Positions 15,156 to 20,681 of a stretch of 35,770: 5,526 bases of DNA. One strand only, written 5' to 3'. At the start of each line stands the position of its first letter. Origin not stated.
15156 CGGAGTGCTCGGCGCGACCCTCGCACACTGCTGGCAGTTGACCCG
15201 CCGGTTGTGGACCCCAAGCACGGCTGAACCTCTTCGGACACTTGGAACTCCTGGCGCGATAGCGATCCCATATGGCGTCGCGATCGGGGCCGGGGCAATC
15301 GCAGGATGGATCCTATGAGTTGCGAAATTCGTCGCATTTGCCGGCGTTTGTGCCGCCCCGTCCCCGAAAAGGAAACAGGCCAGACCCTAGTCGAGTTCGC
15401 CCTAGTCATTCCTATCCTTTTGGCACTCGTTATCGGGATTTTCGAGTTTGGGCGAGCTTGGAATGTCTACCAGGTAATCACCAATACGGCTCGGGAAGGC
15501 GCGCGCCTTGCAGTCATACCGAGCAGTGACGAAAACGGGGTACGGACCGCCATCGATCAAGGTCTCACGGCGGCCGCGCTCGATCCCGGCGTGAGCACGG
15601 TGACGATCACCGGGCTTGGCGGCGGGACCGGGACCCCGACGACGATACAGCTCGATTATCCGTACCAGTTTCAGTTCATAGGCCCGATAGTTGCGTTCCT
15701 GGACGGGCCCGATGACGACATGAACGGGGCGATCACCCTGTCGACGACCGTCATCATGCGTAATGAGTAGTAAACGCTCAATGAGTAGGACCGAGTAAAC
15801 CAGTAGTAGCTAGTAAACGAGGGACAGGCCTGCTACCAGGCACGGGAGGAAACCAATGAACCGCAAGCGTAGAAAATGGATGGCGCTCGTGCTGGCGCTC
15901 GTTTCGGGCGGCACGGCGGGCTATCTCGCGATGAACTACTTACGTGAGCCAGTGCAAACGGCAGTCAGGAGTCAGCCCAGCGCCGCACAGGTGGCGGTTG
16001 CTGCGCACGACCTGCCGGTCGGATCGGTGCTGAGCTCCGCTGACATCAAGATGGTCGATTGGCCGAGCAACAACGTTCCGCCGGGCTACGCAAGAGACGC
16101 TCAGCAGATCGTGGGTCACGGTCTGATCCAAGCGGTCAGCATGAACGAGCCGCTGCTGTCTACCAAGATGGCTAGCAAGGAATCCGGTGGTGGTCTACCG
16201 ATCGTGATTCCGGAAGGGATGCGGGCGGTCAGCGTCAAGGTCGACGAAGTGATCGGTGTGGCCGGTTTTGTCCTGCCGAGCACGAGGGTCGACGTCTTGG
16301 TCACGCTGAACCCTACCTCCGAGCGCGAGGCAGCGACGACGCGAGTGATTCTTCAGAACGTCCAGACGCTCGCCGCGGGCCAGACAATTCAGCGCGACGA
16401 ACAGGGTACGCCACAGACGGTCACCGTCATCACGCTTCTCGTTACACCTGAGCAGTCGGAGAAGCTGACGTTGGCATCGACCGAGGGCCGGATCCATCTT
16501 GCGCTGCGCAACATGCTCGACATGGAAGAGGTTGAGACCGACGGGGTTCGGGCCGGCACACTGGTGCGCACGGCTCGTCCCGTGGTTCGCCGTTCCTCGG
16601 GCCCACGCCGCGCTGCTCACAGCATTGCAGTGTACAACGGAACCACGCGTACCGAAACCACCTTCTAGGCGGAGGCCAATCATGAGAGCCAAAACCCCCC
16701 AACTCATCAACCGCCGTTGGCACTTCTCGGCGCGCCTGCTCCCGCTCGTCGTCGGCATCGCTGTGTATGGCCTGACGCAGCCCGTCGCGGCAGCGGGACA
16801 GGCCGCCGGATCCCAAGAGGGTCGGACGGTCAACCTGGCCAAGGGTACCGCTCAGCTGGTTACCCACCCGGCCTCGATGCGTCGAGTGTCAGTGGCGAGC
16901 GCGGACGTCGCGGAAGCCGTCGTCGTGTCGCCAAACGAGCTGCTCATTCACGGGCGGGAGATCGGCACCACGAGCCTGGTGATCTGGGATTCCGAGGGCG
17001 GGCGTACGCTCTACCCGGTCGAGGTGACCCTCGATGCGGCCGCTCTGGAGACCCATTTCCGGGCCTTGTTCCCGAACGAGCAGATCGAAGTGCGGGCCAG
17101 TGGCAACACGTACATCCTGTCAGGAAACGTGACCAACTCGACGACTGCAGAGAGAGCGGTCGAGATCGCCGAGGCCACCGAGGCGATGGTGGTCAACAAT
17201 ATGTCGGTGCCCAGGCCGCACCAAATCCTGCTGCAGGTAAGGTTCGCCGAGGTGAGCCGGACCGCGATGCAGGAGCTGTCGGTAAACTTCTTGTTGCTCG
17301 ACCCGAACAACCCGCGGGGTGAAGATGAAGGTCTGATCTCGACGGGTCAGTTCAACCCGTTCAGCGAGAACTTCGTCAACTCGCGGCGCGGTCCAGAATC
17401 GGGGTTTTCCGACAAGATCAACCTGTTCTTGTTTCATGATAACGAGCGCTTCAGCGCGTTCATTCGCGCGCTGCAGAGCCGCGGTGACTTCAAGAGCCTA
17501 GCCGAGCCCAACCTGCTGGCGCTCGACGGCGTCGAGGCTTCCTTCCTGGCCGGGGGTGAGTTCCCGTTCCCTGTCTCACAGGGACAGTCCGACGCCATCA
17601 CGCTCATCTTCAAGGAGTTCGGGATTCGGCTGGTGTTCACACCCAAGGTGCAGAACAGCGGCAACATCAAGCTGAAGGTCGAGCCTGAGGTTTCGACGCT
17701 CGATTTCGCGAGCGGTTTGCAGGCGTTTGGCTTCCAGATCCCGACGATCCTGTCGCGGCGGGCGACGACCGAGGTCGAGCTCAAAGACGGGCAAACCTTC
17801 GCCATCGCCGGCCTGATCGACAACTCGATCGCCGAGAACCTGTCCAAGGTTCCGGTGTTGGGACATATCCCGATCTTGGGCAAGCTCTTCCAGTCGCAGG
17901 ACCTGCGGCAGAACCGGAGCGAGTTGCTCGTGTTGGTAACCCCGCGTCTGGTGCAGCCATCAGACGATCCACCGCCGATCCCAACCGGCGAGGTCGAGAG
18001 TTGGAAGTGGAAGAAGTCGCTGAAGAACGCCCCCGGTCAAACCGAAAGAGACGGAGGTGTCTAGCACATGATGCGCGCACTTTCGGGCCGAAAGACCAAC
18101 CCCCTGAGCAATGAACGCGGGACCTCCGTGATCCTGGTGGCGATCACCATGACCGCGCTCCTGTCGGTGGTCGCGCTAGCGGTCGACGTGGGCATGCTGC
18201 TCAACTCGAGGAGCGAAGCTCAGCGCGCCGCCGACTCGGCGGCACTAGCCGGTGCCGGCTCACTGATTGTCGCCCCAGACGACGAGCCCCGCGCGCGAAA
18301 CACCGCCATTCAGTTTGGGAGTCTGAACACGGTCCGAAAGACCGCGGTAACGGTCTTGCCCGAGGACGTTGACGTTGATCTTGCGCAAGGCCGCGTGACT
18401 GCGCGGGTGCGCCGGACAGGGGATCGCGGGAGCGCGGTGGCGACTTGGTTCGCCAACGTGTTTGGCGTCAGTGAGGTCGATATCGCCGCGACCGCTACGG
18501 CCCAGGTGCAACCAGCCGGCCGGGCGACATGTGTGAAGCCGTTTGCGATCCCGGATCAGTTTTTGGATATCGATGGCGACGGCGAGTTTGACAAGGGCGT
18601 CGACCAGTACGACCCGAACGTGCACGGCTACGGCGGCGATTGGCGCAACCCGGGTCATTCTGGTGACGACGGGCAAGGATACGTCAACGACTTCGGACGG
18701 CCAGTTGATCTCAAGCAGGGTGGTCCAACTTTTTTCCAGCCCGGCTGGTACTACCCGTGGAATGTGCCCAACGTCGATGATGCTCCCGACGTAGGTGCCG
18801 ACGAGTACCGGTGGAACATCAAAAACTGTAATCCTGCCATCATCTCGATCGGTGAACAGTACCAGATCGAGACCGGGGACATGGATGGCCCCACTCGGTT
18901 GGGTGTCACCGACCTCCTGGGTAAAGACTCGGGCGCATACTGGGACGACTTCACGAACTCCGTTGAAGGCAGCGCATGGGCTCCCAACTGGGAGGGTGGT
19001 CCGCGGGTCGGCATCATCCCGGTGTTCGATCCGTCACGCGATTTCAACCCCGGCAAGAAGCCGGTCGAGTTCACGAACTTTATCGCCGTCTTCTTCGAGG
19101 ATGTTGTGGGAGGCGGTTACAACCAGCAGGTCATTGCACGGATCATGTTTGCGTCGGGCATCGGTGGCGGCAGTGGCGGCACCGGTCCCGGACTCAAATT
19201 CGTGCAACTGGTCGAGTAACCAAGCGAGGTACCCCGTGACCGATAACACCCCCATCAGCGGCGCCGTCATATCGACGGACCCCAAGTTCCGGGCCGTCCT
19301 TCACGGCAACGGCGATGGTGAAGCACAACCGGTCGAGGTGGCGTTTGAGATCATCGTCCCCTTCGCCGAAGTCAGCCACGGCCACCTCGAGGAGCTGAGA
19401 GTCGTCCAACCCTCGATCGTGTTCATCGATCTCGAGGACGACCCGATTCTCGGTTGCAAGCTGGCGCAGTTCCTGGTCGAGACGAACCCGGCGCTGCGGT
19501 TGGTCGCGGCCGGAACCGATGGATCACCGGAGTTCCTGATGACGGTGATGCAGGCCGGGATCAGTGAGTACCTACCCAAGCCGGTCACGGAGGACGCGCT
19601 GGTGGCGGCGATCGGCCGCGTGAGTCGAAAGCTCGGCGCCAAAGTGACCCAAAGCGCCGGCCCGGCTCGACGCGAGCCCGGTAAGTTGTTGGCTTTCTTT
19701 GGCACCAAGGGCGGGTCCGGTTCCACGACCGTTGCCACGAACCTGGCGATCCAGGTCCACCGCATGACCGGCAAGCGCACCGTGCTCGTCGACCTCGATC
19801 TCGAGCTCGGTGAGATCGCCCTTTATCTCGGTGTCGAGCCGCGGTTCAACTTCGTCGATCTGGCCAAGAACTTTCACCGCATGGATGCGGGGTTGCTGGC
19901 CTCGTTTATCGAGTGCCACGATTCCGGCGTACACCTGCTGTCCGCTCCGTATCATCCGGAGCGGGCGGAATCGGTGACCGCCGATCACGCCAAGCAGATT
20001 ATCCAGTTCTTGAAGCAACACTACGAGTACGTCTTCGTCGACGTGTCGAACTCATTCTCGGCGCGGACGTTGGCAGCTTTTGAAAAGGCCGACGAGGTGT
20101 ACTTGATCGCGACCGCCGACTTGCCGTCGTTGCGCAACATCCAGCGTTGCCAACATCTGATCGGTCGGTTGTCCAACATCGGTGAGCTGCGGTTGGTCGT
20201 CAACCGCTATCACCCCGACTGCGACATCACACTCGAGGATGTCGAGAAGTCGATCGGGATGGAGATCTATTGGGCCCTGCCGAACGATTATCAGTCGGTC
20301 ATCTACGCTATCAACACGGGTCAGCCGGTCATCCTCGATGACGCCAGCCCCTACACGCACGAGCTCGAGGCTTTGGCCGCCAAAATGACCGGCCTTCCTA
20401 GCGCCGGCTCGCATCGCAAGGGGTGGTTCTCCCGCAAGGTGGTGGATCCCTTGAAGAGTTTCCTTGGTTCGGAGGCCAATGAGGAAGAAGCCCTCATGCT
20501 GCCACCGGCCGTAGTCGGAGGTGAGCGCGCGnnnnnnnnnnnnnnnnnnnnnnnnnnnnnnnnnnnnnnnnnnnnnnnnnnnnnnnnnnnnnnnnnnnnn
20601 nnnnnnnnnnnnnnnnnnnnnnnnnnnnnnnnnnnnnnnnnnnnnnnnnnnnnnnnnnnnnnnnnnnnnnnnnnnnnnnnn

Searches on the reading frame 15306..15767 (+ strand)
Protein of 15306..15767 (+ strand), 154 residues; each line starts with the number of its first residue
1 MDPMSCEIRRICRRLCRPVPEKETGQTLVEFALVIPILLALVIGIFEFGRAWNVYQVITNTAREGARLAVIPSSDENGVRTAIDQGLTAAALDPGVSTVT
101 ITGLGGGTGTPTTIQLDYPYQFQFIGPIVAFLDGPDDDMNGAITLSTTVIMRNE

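Call 6: search_protein_families(library=pfam, proteins=[window:15306-15767:+], max_evalue=0.01)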
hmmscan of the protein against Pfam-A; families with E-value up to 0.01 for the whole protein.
window:15306-15767:+ (154 aa): 1 family
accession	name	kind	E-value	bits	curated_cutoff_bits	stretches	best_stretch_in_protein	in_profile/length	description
PF07811.17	TadE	-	1.4e-17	64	22.9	1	25-67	1-43/43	TadE-like protein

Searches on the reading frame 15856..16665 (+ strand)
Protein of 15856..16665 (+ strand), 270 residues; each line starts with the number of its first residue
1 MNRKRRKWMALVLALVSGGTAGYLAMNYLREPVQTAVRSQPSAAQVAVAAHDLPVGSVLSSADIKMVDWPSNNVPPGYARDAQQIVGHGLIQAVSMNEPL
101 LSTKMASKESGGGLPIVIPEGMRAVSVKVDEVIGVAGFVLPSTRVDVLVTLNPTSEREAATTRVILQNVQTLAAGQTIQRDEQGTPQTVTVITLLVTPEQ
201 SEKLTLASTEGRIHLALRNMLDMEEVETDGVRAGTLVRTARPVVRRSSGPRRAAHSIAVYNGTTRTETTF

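Call 6: search_protein_families(library=pfam, proteins=[window:15856-16665:+], max_evalue=0.01)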
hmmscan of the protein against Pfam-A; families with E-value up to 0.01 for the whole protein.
window:15856-16665:+ (270 aa): 3 families
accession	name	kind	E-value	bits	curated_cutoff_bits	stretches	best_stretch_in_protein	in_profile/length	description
PF16976.10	RcpC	-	9.5e-31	106.5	28.8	1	114-218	3-114/114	Flp pilus assembly protein RcpC/CpaB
PF08666.17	SAF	-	8.8e-11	42.6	21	1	45-101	2-58/63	SAF domain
PF13144.11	ChapFlgA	-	1.8e-05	25.2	23.8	1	45-107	2-62/122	Chaperone for flagella basal body P-ring formation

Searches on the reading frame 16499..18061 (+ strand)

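Call 6: search_protein_families(library=pfam, proteins=[window:16499-18061:+], max_evalue=0.01)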
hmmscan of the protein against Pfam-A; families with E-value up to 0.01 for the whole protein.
window:16499-18061:+ (521 aa): 3 families
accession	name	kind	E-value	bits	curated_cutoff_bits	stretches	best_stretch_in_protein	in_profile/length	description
PF00263.26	Secretin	-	5.6e-44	150.1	27.5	1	324-485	1-168/169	Bacterial type II and III secretion system protein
PF13629.12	T2SS-T3SS_pil_N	-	2.1e-17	63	23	1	109-177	3-72/72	Pilus formation protein N terminal region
PF04972.22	BON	-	0.0001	22.9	27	1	182-237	4-67/69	BON domain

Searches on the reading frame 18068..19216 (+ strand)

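Call 6: search_protein_families(library=pfam, proteins=[window:18068-19216:+], max_evalue=0.01)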
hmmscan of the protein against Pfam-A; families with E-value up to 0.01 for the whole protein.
window:18068-19216:+ (383 aa): 2 families
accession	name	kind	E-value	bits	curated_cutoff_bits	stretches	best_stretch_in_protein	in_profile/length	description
PF13400.11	Tad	-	8.5e-11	42.4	22.3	1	21-64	3-46/47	Putative Flp pilus-assembly TadE/G-like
PF07811.17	TadE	-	0.0031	18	22.9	1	25-59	8-42/43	TadE-like protein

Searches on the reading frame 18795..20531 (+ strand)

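Call 6: search_protein_families(library=pfam, proteins=[window:18795-20531:+], max_evalue=0.01)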
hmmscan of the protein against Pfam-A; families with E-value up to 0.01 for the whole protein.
window:18795-20531:+ (579 aa): 6 families
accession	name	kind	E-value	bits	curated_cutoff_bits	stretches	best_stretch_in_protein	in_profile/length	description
PF13614.12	AAA_31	-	3.2e-09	37.4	27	1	297-458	2-166/177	AAA domain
PF01656.29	CbiA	-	4.5e-08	33.5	25.4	1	300-498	2-112/125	CobQ/CobB/MinD/ParA nucleotide binding domain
PF00072.30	Response_reg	-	3.4e-06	27.6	30.2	1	191-273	28-110/111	Response regulator receiver domain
PF06564.18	CBP_BcsQ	-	6.1e-06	26.4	21.3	0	298-334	3-38/234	Cellulose biosynthesis protein BcsQ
PF10609.15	ParA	-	0.00059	19.8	27.1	1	299-349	6-55/246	NUBPL iron-transfer P-loop NTPase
PF00142.24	Fer4_NifH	-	0.0016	18.4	25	1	299-529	3-242/271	4Fe-4S iron sulfur cluster binding proteins, NifH/frxC family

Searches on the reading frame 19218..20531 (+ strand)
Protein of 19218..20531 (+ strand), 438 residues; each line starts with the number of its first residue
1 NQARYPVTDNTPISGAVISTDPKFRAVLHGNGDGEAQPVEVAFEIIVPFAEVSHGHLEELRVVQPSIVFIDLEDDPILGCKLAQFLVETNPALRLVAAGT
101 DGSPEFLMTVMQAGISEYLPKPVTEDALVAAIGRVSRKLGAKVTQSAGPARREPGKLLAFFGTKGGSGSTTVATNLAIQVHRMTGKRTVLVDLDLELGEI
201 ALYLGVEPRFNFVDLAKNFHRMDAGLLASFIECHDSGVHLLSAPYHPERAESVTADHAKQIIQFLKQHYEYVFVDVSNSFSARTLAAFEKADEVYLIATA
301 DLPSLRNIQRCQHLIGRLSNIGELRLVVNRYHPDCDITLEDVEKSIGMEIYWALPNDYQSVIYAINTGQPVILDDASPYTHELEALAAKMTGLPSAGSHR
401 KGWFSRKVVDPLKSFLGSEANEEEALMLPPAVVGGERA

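Call 67: search_solved_structures(query=window:19218-20531:+, max_evalue=0.01, show_alignments=1)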
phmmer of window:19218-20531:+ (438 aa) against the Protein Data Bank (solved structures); distinct sequences matched with E-value up to 0.01: 22.
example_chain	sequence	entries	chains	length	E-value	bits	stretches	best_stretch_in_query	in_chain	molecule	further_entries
3ea0_A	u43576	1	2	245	3.6e-19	72.1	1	157-372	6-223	ATPase, ParA family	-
6riq_C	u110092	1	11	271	3.3e-14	55.7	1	156-378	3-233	Site-determining protein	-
3q9l_A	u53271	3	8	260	6.9e-12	48.1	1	158-375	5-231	Septum site-determining protein minD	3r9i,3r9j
4v03_A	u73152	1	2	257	2.3e-11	46.3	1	159-392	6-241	SITE-DETERMINING PROTEIN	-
1ion_A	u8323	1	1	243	4.3e-11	45.5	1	157-357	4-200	PROBABLE CELL DIVISION INHIBITOR MIND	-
1g3q_A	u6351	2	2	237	2.1e-10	43.2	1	155-357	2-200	CELL DIVISION INHIBITOR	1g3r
4v02_A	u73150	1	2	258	4.4e-10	42.1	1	159-392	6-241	SITE-DETERMINING PROTEIN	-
5j1j_A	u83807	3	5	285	2.3e-07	33.2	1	153-333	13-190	Site-determining protein | Transcriptional antiactivator FleN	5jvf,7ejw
1hyq_A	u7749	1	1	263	4.7e-07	32.1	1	162-387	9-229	CELL DIVISION INHIBITOR (MIND-1)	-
8pb9_A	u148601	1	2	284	2.6e-06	29.7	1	152-333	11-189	Antiactivator FleN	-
8p53_A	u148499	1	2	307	3e-06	29.5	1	152-332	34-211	Antiactivator FleN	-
1wcv_1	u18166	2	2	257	3.6e-06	29.2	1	157-400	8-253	SEGREGATION PROTEIN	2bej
4rz2_A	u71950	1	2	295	1.4e-05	27.2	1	151-330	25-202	Site-determining protein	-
2bek_A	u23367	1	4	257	3.4e-05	26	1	157-400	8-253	SEGREGATION PROTEIN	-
4rz3_A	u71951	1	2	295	0.00019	23.6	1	151-330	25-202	Site-determining protein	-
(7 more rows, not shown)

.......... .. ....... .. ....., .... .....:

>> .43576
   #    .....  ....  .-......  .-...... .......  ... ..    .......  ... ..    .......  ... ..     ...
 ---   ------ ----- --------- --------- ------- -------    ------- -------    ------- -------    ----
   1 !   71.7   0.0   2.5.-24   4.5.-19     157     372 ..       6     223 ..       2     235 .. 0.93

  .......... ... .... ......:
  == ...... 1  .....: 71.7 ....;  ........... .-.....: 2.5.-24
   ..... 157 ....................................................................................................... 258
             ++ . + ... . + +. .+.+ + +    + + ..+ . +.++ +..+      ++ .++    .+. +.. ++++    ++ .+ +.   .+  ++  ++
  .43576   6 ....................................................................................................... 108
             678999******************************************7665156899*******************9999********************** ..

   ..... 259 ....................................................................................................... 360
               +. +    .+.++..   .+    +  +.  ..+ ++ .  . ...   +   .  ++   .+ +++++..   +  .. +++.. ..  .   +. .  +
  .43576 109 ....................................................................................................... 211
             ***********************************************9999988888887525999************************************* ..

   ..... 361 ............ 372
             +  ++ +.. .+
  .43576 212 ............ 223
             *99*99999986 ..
